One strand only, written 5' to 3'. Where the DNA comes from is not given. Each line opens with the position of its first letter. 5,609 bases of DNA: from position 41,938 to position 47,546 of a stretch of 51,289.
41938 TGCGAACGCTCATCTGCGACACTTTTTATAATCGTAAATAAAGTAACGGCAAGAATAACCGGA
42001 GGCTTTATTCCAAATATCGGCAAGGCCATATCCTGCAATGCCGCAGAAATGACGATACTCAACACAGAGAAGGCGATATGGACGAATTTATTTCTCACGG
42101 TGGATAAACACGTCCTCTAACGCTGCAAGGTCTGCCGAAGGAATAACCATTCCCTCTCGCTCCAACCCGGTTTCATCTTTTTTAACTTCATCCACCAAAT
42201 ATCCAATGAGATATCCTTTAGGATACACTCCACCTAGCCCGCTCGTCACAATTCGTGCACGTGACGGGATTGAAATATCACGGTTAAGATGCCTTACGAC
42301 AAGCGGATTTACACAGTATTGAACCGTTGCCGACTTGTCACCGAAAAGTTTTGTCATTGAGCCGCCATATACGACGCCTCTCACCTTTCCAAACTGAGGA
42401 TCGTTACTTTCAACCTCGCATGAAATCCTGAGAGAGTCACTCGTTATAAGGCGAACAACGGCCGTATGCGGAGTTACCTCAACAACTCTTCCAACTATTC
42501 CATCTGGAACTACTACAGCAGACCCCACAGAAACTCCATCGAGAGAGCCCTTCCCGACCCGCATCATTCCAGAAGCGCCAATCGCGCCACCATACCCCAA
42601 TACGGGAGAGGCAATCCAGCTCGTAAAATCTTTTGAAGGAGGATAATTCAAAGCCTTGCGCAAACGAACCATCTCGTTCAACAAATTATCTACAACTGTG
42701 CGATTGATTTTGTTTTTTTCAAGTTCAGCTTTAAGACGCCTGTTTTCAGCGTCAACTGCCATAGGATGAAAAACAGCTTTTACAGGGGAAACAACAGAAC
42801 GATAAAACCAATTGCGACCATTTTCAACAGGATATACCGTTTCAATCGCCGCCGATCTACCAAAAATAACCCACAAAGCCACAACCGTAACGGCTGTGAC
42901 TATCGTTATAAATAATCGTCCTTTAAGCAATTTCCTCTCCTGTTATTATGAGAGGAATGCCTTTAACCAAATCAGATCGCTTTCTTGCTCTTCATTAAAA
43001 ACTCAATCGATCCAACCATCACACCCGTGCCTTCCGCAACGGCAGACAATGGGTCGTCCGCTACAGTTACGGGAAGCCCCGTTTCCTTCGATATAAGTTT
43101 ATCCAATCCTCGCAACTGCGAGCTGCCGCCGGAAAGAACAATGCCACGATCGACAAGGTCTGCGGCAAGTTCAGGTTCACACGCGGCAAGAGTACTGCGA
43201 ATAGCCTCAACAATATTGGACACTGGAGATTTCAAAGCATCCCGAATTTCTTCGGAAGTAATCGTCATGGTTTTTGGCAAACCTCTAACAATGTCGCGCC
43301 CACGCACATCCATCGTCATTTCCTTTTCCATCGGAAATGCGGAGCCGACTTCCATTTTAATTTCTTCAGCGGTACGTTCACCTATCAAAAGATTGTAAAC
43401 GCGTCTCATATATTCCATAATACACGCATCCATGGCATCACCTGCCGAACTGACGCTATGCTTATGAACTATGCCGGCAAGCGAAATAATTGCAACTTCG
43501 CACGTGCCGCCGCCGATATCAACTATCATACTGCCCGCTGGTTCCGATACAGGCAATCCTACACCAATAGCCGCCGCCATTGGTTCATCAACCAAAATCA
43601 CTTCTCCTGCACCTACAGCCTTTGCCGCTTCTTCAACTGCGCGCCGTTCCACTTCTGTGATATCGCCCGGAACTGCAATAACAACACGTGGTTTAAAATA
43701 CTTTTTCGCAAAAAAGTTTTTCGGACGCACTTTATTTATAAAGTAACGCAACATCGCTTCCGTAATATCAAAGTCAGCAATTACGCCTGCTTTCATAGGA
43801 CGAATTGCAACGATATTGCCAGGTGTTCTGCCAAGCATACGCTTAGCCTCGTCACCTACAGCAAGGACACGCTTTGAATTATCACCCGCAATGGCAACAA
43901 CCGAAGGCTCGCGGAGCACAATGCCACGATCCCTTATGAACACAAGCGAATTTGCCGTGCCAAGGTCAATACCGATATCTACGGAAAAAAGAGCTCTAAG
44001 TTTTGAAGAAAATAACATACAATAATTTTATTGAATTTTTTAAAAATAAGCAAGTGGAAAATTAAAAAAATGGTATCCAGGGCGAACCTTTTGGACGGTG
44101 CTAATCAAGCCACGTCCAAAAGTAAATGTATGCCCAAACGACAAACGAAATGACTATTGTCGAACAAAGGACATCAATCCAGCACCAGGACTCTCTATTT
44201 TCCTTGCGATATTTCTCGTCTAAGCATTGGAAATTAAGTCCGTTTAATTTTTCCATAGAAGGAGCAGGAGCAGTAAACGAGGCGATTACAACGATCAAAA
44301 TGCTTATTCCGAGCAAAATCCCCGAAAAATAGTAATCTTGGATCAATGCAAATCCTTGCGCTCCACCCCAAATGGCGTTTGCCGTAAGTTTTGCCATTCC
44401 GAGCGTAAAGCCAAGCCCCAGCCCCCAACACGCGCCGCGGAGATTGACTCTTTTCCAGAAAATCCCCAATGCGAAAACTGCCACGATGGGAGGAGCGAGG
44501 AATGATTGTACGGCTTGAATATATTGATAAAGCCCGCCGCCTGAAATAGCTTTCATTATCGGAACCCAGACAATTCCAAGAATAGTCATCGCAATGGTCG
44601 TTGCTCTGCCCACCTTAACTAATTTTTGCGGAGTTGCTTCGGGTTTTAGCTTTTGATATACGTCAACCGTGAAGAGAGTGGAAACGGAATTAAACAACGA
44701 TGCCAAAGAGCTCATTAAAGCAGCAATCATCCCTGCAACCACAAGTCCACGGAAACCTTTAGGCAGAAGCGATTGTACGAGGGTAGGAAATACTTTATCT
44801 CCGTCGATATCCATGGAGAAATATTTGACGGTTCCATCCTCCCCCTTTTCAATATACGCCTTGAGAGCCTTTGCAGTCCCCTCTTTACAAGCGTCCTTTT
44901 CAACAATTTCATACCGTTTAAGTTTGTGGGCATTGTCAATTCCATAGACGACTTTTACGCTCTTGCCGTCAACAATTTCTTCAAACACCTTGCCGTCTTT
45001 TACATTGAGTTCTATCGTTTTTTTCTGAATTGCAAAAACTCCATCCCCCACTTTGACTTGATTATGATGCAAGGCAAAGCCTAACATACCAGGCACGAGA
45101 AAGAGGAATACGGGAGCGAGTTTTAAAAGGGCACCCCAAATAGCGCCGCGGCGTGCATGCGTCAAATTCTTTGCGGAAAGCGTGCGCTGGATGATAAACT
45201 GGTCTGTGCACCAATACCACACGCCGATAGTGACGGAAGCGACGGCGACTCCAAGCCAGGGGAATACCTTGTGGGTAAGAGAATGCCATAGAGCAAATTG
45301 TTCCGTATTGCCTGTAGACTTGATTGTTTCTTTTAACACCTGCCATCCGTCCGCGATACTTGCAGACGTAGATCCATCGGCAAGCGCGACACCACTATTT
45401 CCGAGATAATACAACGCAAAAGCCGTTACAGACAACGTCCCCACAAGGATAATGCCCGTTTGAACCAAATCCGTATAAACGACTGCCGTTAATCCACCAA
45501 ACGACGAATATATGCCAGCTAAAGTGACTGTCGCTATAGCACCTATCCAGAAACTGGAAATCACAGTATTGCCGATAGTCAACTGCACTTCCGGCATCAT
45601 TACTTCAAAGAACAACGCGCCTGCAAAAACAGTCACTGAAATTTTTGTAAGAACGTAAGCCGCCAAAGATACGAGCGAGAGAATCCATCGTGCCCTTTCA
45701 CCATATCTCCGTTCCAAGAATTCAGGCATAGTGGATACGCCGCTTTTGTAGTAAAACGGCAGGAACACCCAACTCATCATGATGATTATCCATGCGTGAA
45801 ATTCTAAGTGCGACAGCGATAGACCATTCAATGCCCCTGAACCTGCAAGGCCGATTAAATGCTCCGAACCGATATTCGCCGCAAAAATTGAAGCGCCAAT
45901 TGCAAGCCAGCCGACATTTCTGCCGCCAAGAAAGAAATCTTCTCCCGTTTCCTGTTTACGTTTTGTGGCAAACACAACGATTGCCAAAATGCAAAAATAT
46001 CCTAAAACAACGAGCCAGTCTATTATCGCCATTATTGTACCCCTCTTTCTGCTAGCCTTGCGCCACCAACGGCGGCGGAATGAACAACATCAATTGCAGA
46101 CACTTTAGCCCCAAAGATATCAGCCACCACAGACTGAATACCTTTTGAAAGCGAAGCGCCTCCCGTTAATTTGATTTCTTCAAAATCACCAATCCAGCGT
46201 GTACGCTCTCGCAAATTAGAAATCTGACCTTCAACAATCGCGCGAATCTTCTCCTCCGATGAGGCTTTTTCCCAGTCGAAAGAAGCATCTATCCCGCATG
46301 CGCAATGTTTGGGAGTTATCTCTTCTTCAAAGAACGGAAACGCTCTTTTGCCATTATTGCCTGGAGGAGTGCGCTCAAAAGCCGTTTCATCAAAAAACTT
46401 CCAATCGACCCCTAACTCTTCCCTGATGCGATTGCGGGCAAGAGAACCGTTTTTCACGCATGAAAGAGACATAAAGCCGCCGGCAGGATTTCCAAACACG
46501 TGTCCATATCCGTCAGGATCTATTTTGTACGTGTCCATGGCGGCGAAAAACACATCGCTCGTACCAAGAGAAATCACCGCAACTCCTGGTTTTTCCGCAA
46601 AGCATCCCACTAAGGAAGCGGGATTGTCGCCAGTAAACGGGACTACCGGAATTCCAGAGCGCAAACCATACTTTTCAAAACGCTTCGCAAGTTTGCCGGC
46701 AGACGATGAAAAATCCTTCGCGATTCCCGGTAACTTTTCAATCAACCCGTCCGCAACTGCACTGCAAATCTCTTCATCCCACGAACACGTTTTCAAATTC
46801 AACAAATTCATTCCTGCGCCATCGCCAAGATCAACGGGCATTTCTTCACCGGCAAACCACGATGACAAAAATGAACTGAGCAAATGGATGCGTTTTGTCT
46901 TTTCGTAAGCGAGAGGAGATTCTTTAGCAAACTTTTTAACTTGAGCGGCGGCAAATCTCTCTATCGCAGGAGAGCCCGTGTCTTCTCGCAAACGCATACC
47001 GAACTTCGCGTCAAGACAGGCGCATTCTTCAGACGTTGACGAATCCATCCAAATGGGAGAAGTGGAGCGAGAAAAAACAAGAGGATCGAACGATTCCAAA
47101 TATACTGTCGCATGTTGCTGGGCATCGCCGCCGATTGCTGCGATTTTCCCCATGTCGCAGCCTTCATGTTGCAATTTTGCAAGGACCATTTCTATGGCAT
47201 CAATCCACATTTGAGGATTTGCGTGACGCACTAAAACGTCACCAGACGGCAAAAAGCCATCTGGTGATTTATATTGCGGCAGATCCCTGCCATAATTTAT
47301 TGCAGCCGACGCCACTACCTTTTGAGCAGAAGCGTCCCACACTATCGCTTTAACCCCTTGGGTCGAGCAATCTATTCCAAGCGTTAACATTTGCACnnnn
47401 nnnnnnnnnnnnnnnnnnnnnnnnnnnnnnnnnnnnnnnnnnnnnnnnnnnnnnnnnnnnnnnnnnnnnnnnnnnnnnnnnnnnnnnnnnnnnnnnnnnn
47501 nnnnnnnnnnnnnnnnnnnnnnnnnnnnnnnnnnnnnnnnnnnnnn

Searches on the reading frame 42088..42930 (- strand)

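Call 9: search_protein_families(library=pfam, proteins=[window:42088-42930:-], max_evalue=0.001)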
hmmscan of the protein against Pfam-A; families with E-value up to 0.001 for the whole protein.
window:42088-42930:- (280 aa): 1 family
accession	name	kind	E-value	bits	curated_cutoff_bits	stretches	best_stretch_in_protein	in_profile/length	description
PF04085.20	MreC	-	3.4e-30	105.2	28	1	123-277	13-146/147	Rod shape-determining protein MreC, barrel core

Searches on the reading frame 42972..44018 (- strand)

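Call 9: search_protein_families(library=pfam, proteins=[window:42972-44018:-], max_evalue=0.001)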
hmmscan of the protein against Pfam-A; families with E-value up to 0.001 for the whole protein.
window:42972-44018:- (348 aa): 6 families
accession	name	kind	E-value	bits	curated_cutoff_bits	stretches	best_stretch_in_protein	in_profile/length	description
PF06723.19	MreB_Mbl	-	9.6e-140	465.5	27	1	13-338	2-322/327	MreB/Mbl protein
PF00012.26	HSP70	-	2.6e-14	52.8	20.6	1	111-334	135-371/599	Hsp70 protein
PF00022.25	Actin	-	1.2e-10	41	27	1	39-207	32-190/410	Actin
PF14450.12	FtsA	-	1.7e-09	38.5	31.8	1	165-322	2-112/127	Cell division protein FtsA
PF25216.1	Volactin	-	3.4e-05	23.9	35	1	49-331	56-317/321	Volactin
PF11104.14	PilM_2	-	0.00029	20.3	27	0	273-321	259-306/340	Type IV pilus assembly protein PilM;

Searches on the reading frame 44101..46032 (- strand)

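Call 9: search_protein_families(library=pfam, proteins=[window:44101-46032:-], max_evalue=0.001)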
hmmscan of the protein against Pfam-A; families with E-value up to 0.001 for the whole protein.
window:44101-46032:- (643 aa): 1 family
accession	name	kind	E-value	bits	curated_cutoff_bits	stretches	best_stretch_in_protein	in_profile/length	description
PF00474.23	SSF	-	3e-75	254.1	22.8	2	33-327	1-263/406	Sodium:solute symporter family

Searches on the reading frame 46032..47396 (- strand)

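Call 9: search_protein_families(library=pfam, proteins=[window:46032-47396:-], max_evalue=0.001)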
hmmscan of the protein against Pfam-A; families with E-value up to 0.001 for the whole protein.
window:46032-47396:- (454 aa): 2 families
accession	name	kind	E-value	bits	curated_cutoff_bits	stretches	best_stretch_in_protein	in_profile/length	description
PF00370.27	FGGY_N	-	1.4e-23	84.2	28.8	1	5-264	2-245/245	FGGY family of carbohydrate kinases, N-terminal domain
PF02782.22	FGGY_C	-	8.2e-11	42.5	27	1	273-449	1-194/198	FGGY family of carbohydrate kinases, C-terminal domain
